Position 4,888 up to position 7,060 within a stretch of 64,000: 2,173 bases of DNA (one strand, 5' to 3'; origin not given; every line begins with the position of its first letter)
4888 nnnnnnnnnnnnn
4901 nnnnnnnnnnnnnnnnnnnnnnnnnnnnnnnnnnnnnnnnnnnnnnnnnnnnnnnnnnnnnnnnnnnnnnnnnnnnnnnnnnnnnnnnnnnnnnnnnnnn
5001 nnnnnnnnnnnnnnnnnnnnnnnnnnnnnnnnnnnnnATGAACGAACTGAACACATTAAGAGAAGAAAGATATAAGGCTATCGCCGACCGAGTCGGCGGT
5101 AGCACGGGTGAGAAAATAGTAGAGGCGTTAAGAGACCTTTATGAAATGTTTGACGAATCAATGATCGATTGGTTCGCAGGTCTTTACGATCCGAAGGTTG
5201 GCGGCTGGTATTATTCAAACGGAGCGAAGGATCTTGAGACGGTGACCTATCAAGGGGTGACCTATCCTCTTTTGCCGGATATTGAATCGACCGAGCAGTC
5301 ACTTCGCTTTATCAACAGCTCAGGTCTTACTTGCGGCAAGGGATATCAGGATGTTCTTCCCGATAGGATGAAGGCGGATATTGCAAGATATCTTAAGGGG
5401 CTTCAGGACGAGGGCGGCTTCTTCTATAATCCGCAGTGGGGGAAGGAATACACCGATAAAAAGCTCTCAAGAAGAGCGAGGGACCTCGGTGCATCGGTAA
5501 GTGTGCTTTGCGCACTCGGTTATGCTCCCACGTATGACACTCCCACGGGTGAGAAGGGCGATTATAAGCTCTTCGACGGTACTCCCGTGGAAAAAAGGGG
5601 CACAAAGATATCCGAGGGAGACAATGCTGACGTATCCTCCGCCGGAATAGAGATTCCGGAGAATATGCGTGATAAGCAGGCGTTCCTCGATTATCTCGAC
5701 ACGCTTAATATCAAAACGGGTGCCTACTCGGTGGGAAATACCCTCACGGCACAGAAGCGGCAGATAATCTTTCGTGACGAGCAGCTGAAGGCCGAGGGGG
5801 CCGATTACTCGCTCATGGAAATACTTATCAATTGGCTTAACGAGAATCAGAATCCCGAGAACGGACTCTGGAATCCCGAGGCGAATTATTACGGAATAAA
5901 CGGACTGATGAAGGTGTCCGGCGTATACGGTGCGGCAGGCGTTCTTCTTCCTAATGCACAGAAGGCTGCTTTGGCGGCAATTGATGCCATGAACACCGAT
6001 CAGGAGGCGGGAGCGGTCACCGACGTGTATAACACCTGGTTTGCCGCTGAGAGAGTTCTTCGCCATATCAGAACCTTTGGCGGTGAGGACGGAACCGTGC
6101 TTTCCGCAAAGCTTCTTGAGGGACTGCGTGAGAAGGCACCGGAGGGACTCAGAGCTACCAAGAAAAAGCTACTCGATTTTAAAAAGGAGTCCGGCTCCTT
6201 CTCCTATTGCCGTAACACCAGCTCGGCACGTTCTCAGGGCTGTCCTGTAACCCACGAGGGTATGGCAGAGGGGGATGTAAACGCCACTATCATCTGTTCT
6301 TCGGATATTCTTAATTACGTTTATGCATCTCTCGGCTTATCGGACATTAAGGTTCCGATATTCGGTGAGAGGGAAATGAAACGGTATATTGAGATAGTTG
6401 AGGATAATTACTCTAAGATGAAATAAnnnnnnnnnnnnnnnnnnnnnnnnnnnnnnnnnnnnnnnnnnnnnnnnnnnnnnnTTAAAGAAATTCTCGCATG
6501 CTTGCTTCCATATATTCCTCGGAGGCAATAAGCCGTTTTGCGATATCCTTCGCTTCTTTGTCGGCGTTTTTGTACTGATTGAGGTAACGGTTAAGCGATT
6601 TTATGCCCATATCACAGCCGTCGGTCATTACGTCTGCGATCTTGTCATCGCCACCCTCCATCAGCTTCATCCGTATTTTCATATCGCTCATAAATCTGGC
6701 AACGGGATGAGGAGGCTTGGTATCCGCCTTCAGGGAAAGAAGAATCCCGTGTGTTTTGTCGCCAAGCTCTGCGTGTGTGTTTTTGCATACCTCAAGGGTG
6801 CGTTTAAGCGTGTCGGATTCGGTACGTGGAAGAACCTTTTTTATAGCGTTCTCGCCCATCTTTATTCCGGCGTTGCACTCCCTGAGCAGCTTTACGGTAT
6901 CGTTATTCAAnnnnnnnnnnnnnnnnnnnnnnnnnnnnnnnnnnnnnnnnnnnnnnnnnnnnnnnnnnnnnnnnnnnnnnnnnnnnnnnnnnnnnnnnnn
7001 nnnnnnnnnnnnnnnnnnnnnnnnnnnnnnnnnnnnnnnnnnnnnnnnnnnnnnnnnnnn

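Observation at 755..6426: A lipoprotein and a leaderless cytoplasmic copy of the same core domain are encoded back to back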

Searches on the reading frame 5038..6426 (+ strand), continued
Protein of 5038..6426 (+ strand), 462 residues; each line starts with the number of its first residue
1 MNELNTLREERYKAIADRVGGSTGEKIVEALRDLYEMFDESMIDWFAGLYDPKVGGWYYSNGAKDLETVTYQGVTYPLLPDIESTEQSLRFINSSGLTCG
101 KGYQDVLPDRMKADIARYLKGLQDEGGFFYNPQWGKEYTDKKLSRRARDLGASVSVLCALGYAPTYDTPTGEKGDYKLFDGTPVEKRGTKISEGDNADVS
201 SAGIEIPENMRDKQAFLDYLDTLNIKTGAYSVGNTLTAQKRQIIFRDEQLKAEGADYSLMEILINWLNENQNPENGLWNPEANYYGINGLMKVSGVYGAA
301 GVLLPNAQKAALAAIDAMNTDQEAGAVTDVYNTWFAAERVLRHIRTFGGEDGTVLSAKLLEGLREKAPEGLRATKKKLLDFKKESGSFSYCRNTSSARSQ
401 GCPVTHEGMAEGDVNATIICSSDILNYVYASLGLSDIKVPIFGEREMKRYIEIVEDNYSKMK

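Call 56: find_encoding_contigs(protein=P0098, flank=10000, max_places=1)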
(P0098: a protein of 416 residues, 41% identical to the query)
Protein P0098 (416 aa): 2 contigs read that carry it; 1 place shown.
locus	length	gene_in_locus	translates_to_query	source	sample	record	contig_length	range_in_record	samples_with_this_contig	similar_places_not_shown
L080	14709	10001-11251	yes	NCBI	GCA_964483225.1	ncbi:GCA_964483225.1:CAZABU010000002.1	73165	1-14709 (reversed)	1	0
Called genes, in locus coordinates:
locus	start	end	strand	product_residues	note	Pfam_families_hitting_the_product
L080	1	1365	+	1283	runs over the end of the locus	-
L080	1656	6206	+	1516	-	-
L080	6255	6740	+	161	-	-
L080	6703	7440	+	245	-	-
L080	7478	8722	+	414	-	-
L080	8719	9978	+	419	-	-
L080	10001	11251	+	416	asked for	-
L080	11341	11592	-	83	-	-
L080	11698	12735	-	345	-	PF00294:PfkB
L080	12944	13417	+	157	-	PF01569:PAP2 (faint), PF02681:DUF212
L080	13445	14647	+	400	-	PF00871:Acetate_kinase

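Call 70: search_protein_representatives(alignment_id=A1)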
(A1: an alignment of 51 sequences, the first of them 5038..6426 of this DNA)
Query: 51 sequences, 463 profile positions. Proteins with E-value up to 0.001 (for the whole library): 1368; up to 1e-10: 1221; up to 1e-30: 936. The best 150 are listed.
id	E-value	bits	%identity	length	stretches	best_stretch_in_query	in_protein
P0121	1.9e-206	702.6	-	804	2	21-461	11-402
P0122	4.5e-187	638.7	-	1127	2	5-460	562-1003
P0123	1.3e-184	630.6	-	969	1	5-458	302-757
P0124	6.9e-184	628.3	-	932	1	7-461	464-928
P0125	7.5e-179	611.6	-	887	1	11-457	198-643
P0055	2.4e-178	610.0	-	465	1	12-462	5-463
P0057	2.7e-176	603.2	-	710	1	5-462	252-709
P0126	1.1e-175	601.2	-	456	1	10-460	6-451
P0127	5.6e-175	598.9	-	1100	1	7-457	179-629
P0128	4.7e-174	595.8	-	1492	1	6-457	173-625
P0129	2.1e-172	590.4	-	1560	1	4-457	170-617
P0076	2.3e-172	590.3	-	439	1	10-456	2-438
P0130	2.7e-172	590.0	-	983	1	6-460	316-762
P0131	1.3e-171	587.7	-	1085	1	6-457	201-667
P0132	1.9e-170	584.0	-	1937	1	8-455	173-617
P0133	2.0e-169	580.6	-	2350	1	9-457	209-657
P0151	2.0e-150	518.0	-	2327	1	7-457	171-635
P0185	1.2e-141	488.9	-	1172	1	4-458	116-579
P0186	2.0e-141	488.3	-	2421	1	10-455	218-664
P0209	9.1e-138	476.2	-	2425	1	10-457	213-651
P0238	1.1e-130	452.9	-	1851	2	52-459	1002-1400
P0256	3.3e-128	444.7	-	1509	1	10-455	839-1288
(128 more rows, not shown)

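Call 71: search_solved_structures(query=L001:4548-5645:-, max_evalue=1)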
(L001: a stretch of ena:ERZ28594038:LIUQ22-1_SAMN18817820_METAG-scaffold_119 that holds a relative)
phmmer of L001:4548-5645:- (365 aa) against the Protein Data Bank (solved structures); distinct sequences matched with E-value up to 1: 1.
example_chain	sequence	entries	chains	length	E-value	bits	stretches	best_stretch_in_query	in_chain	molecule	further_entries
3hym_B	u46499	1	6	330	0.75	11.7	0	21-97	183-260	Cell division cycle protein 16 homolog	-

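Call 72: search_protein_families(library=ncbifam, proteins=[L001:4548-5645:-, L001:3167-4405:-], max_evalue=0.1)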
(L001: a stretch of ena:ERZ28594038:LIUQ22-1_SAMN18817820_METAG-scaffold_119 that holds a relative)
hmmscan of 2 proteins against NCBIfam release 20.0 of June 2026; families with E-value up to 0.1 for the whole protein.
L001:4548-5645:- (365 aa): 0 families

L001:3167-4405:- (412 aa): 0 families

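Call 76: search_protein_families(library=pfam, proteins=[P0122, P0256, P0238, P0123, P0130, P0125, P0185, P0121], max_evalue=0.001)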
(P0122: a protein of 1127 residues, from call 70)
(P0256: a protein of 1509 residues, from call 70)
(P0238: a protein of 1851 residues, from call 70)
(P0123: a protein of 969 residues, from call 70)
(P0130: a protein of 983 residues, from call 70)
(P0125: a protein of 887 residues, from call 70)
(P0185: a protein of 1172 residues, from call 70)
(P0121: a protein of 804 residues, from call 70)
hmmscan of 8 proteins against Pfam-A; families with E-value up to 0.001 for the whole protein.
P0122 (1127 aa): 0 families

P0256 (1509 aa): 0 families

P0238 (1851 aa): 0 families

P0123 (969 aa): 0 families

P0130 (983 aa): 1 family
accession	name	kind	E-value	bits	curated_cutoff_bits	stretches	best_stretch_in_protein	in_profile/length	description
PF09479.16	Flg_new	-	2.3e-25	88.9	27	2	105-166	1-63/65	Listeria-Bacteroides repeat domain (List_Bact_rpt)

P0125 (887 aa): 0 families

P0185 (1172 aa): 0 families

P0121 (804 aa): 0 families

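Call 77: search_protein_families(library=pfam, proteins=[P0133, P0151, P0186, P0209], max_evalue=0.001)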
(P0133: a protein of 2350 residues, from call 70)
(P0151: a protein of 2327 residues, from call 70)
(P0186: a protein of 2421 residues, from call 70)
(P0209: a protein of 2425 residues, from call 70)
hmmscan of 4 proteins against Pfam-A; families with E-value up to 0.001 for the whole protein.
P0133 (2350 aa): 0 families

P0151 (2327 aa): 0 families

P0186 (2421 aa): 1 family
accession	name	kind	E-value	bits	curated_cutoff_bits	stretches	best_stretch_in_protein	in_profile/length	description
PF17210.9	SdrD_B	-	1.1e-05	26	29.7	0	1876-1894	2-20/112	SdrD B-like domain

P0209 (2425 aa): 1 family
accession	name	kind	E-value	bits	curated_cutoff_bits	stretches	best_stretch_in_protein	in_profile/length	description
PF13385.13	Laminin_G_3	-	8.4e-05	23.2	27.6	0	1704-1767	50-118/151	Concanavalin A-like lectin/glucanases superfamily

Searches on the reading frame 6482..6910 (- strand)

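Call 37: search_protein_families(library=pfam, proteins=[window:6482-6910:-], max_evalue=0.01)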
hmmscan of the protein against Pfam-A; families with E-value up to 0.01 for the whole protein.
window:6482-6910:- (142 aa): 0 families

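Call 72: search_protein_families(library=ncbifam, proteins=[window:6482-6910:-], max_evalue=0.1)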
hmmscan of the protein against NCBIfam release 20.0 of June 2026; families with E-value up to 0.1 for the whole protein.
window:6482-6910:- (142 aa): 3 families
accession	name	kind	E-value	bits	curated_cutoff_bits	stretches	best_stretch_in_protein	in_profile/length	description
NF047935.1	antiphage_GapS6a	subfamily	0.034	14.5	90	0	93-131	15-53/104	GapS6a family protein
NF011253.0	PRK14659.1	equivalog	0.036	14.7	156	0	111-137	40-66/123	holo-[acyl-carrier-protein] synthase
NF033196.2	c_type_nonphoto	exception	0.086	13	70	0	35-81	22-66/98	c-type cytochrome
